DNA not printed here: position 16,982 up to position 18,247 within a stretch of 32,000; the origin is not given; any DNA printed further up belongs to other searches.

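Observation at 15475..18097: Candidate polymorphic toxin/archaeocin-immunity locus: secreted C39-like peptidase with exchangeable C-terminal tails plus a downstream orphan tail-immunity module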

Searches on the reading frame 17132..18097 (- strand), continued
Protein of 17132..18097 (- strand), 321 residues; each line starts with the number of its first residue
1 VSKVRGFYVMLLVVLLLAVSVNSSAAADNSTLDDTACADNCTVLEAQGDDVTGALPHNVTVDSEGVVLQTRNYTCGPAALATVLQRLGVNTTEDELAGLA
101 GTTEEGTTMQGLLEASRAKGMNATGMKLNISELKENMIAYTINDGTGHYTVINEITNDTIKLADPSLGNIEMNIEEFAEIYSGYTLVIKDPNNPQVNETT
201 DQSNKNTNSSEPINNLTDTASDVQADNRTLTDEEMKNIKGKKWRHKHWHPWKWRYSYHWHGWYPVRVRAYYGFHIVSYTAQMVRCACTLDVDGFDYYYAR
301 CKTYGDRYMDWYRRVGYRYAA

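Call 27: search_solved_structures(query=window:17132-18097:-, max_evalue=0.01, show_alignments=2)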
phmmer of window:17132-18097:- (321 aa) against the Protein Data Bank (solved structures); distinct sequences matched with E-value up to 0.01: 13.
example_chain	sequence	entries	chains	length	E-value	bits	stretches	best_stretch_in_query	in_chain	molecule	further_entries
7n87_A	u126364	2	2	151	8e-11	45.1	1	74-191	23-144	ABC-type bacteriocin transporter | Peptidase C39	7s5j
4ry2_A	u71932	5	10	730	1.2e-10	44.5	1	74-192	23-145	ABC-type bacteriocin transporter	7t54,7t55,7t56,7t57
4s0f_A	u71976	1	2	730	1.2e-10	44.5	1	74-192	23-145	ABC-type bacteriocin transporter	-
8vp3_A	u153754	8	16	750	1.2e-10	44.5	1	74-192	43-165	ABC-type bacteriocin transporter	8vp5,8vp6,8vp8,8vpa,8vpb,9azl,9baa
6v9z_A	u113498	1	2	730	1.5e-09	40.9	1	74-192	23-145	ABC-type bacteriocin transporter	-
8vp9_A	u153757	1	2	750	3.3e-09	39.7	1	75-192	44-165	ABC-type bacteriocin transporter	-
5xe8_A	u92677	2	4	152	8.4e-08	35.1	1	70-190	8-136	Putative ABC transporter, ATP-binding protein ComA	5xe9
3k8u_A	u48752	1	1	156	8.9e-08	35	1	70-190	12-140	Putative ABC transporter, ATP-binding protein ComA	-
6mpz_A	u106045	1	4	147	2.2e-07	33.7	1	66-190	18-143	Double Glycine Motif Protease domain from AMS/PCAT Transporter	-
8hf7_A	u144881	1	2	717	4.3e-05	26.2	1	72-189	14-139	Competence factor transporting ATP-binding protein/permease ComA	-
8hf4_A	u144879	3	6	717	4.3e-05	26.2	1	72-189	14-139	Transport/processing ATP-binding protein ComA | Competence factor transporting ATP-binding protein/permease ComA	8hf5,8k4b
8hf6_A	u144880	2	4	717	4.3e-05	26.2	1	72-189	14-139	Competence factor transporting ATP-binding protein/permease ComA | Transport/processing ATP-binding protein ComA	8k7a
22oc_A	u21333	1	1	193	0.00061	22.4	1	56-116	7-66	P210 WT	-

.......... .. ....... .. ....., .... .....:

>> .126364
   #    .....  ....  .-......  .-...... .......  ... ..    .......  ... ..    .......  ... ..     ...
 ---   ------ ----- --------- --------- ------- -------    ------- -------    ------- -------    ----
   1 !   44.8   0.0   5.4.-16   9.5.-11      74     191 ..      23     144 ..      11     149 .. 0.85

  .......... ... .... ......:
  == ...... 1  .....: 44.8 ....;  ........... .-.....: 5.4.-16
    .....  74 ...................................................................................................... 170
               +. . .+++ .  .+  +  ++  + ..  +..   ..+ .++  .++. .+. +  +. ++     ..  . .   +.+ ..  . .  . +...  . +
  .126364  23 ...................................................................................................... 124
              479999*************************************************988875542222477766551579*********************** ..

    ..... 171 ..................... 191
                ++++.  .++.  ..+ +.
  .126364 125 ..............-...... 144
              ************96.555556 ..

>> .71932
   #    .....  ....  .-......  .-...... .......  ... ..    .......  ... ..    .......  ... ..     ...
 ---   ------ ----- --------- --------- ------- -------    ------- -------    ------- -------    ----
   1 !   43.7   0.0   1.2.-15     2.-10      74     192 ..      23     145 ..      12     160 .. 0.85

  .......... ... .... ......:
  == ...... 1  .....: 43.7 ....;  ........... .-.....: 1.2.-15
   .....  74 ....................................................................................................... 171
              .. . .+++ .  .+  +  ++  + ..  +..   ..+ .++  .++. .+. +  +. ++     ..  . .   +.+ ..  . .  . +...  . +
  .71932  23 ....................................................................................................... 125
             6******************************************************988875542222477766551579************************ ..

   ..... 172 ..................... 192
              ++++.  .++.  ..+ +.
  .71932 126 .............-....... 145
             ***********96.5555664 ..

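Call 41: predict_structure(alignment_id=A1)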
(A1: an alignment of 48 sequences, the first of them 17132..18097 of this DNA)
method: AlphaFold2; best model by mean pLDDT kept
length: 321 residues; sequences in the alignment: 48
mean_pLDDT: 69.9   pTM: 0.58
mean pLDDT of the five models: 69.9, 69.6, 68.9, 68.3, 68.2
residues with pLDDT >= 90: 130; 70-90: 32; 50-70: 43; < 50: 116
segments of 3 or more residues with pLDDT < 50: 23-56, 198-205, 207-222, 252-262, 270-282, 286-305, 317-321
pLDDT, mean of each block of 10 residues (from residue 1): 66 74 44 39 35 42 86 93 96 97 96 98 96 97 94 96 94 95 96 62 46 39 73 96 61 47 50 41 46 43 52 52 40
secondary structure, 60 per line:
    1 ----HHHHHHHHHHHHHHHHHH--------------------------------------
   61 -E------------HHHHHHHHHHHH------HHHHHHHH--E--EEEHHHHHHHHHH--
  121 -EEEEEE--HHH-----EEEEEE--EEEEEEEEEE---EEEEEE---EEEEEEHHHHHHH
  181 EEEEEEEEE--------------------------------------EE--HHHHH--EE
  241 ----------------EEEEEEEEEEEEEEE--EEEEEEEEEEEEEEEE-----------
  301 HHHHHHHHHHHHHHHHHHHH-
elements in order: H5-22 H75-86 H93-100 E106-108 H109-118 E122-127 E138-143 E146-155 E159-164 E168-173 H174-180 E181-189 H232-236 E257-271 E274-289 H301-320

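Call 47: search_protein_families(library=pfam, proteins=[L059:5484-7481:+, L066:5607-7694:+, L054:5571-6296:+, L063:5490-6587:+, L056:1733-2482:+, L052:558-1019:+, L046:5385-5942:+, L041:5448-6299:+, L018:5451-5963:+, L021:5507-6052:+], max_evalue=0.1)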
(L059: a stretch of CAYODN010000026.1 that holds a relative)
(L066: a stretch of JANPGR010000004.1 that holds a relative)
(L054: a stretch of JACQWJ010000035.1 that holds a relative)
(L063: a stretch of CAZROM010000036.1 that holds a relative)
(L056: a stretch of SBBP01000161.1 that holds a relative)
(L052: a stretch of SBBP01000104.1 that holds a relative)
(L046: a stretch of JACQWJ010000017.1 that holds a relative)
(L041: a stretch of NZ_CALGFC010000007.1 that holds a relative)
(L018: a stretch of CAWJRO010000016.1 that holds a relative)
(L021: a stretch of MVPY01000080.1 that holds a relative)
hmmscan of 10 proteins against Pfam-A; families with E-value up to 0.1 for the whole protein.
L059:5484-7481:+ (666 aa): 1 family
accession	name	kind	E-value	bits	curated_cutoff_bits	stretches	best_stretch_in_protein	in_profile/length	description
PF00545.25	Ribonuclease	-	5e-05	24.2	24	1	600-652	38-91/98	ribonuclease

L066:5607-7694:+ (696 aa): 11 families
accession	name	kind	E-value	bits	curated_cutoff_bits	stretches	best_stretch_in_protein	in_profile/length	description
PF23203.1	KIF21A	-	0.00056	20.1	28.5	1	313-410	22-119/161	KIF21A-like domain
PF06810.17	Phage_scaffold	-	0.002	18.5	35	0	96-220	29-145/170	Phage capsid assembly scaffolding protein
PF01541.30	GIY-YIG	-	0.0025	18.5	22.6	1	600-627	9-36/78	GIY-YIG catalytic domain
PF19220.6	Rod_CreS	-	0.0025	17.3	100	1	317-404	26-115/359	Crescentin, rod domain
PF24680.1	SH3_Hsr9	-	0.0045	17.2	27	1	619-693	40-114/116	Hsr-9 Tudor domain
PF08702.15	Fib_alpha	-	0.0063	17.1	29.9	1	265-336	50-120/143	Fibrinogen alpha/beta chain family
PF16888.10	YwqH-like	-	0.0067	17.1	33.7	1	366-476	2-101/123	YwqH-like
PF14362.11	DUF4407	-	0.013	15.3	31.3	0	288-397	113-225/297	Domain of unknown function (DUF4407)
PF24627.1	PUMA_CC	-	0.021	15.3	30.1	0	205-241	9-45/74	PUMA coiled-coil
PF20663.3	COG4_N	-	0.034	14.6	27.3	1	611-676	28-92/107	Conserved oligomeric Golgi complex subunit 4, N-terminal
PF05531.17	NPV_P10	-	0.038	14.9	29.8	0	317-347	17-47/75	Nucleopolyhedrovirus P10 protein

L054:5571-6296:+ (242 aa): 0 families

L063:5490-6587:+ (366 aa): 22 families
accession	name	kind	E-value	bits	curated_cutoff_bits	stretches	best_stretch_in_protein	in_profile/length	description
PF25541.1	TBCA_PH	-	3e-05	24.2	27.8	1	116-228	1-112/139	PH domain-containing proteins, TBCA domain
PF23831.1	DUF7201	-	3.2e-05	24.1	27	1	140-254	9-99/142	Coiled-coil region of unknown function (DUF7201)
PF05791.16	Bacillus_HBL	-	0.00076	19.8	29.1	1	143-225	93-175/177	Bacillus haemolytic enterotoxin (HBL)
PF04513.17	Baculo_PEP_C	-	0.0012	19.4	38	1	142-237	31-121/140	Baculovirus polyhedron envelope protein, PEP, C terminus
PF10241.14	KxDL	-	0.0018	19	27.2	1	183-240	23-80/86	Uncharacterized conserved protein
PF00038.26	Filament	-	0.0027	17.8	40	0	144-225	199-280/313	Intermediate filament protein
PF05377.16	FlaC_arch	-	0.0029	18.4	27.8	1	198-236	4-42/55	Flagella accessory protein C (FlaC)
PF18977.5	DUF5713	-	0.0039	18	27.3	1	273-350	3-81/107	Family of unknown function (DUF5713)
PF09762.14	CCDC93_CC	-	0.0054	16.3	30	1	104-251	36-186/429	CCDC93 coiled-coil domain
PF08614.16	ATG16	-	0.0076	16.9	33.7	0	107-249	31-178/200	Autophagy protein 16 (ATG16)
PF12128.14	DUF3584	-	0.011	13.8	31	1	110-350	211-444/1191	Protein of unknown function (DUF3584)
PF17045.10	CEP63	-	0.012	15.9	33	1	180-250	21-88/263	Centrosomal protein of 63 kDa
PF15905.10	HMMR_N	-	0.014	15.3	30.1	0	125-248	204-327/330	Hyaluronan mediated motility receptor N-terminal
PF16326.10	ABC_tran_CTD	-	0.015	16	32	1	145-189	12-57/69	ABC transporter C-terminal domain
PF05335.18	DUF745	-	0.017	15.3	33.3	1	146-251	67-175/183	Protein of unknown function (DUF745)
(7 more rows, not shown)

L056:1733-2482:+ (250 aa): 0 families

L052:558-1019:+ (154 aa): 3 families
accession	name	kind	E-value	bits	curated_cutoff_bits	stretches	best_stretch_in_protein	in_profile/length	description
PF03885.18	DUF327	-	0.0045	17.4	25.8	1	90-146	34-90/143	Protein of unknown function (DUF327)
PF01724.21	DUF29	-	0.014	16.1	22.5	1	93-142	40-88/138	Domain of unknown function DUF29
PF00838.24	TCTP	-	0.053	14.2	24.3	1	89-141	79-127/164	Translationally controlled tumour protein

L046:5385-5942:+ (186 aa): 1 family
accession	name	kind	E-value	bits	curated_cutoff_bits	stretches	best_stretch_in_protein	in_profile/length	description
PF14076.12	DUF4258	-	0.0026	18.5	25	1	70-127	1-70/71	Domain of unknown function (DUF4258)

L041:5448-6299:+ (284 aa): 3 families
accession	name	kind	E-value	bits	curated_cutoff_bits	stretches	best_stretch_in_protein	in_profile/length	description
PF09769.14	ApoO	-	0.033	14.5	31.4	1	97-155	10-67/131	Apolipoprotein O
PF12846.13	AAA_10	-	0.051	13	27.5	1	90-157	112-178/362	AAA-like domain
PF05478.16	Prominin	-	0.055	12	34.3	1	92-149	336-394/799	Prominin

L018:5451-5963:+ (171 aa): 0 families

L021:5507-6052:+ (182 aa): 0 families

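Call 50: find_encoding_contigs(protein=P0048, flank=5000, max_places=4)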
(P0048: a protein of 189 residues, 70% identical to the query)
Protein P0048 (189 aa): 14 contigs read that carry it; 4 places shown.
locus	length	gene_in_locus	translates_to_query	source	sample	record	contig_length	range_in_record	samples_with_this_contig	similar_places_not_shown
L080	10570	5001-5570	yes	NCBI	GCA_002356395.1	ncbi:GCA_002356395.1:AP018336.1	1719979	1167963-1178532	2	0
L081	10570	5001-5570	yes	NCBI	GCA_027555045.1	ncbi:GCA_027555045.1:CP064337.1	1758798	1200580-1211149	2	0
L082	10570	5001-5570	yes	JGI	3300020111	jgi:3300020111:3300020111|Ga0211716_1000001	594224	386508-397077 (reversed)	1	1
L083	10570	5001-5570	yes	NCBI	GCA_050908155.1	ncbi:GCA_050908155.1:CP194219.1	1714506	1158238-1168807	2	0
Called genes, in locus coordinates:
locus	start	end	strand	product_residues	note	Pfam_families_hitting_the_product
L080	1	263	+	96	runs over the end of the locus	PF01157:Ribosomal_L21e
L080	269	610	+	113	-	PF03874:RNA_pol_Rpb4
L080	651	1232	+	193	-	PF04919:DUF655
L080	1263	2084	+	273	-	PF00398:RrnaAD, PF13649:Methyltransf_25 (weak)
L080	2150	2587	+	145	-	-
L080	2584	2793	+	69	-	PF12844:HTH_19, PF13560:HTH_31, PF24250:HVO_2718 (weak), PF01381:HTH_3, PF13413:HTH_25 (weak), PF13443:HTH_26 (weak)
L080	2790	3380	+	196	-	PF05175:MTS, PF13489:Methyltransf_23 (weak), PF06325:PrmA, PF13847:Methyltransf_31, PF08241:Methyltransf_11 (weak), PF08242:Methyltransf_12 (weak), PF13649:Methyltransf_25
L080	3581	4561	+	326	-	PF03412:Peptidase_C39, PF13529:Peptidase_C39_2 (weak)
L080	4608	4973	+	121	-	-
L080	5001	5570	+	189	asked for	PF03412:Peptidase_C39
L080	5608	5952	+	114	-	-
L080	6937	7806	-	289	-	PF01678:DAP_epimerase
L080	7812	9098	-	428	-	PF00278:Orn_DAP_Arg_deC, PF02784:Orn_Arg_deC_N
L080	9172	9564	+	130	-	PF00293:NUDIX, PF14815:NUDIX_4 (weak)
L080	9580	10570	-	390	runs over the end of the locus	PF00202:Aminotran_3, PF00155:Aminotran_1_2 (weak)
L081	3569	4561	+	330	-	PF03412:Peptidase_C39, PF13529:Peptidase_C39_2 (weak)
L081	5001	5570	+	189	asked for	PF03412:Peptidase_C39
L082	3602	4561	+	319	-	PF03412:Peptidase_C39, PF13529:Peptidase_C39_2 (faint)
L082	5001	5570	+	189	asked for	PF03412:Peptidase_C39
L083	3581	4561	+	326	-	PF03412:Peptidase_C39, PF13529:Peptidase_C39_2 (weak)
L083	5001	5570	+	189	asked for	PF03412:Peptidase_C39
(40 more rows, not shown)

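Call 51: find_encoding_contigs(protein=P0006, flank=5000, max_places=3)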
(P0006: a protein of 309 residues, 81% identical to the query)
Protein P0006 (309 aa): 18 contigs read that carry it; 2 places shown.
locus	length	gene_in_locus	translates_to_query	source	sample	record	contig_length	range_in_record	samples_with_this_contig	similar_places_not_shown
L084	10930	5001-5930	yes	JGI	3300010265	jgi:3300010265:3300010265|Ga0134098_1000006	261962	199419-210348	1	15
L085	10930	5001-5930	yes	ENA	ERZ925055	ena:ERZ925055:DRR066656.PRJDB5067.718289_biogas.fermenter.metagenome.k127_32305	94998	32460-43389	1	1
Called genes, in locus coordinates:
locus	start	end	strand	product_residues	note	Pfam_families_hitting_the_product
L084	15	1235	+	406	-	PF22023:Pus10_THUMP_arc, PF21238:Pus10_C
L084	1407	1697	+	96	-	PF01157:Ribosomal_L21e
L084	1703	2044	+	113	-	PF03874:RNA_pol_Rpb4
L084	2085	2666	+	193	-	PF04919:DUF655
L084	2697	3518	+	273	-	PF00398:RrnaAD, PF13649:Methyltransf_25 (weak)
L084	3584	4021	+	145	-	-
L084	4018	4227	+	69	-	PF12844:HTH_19, PF13560:HTH_31, PF24250:HVO_2718 (weak), PF01381:HTH_3, PF13413:HTH_25 (weak)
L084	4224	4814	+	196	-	PF05175:MTS, PF13489:Methyltransf_23 (faint), PF06325:PrmA, PF13847:Methyltransf_31, PF08241:Methyltransf_11 (weak), PF08242:Methyltransf_12 (weak), PF13649:Methyltransf_25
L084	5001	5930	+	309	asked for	PF03412:Peptidase_C39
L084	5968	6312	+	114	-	-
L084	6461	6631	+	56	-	-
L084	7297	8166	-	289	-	PF01678:DAP_epimerase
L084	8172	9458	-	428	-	PF00278:Orn_DAP_Arg_deC, PF02784:Orn_Arg_deC_N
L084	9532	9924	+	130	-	PF00293:NUDIX, PF14815:NUDIX_4 (weak)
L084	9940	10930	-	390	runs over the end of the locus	PF00202:Aminotran_3, PF00155:Aminotran_1_2 (weak)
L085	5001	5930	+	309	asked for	PF03412:Peptidase_C39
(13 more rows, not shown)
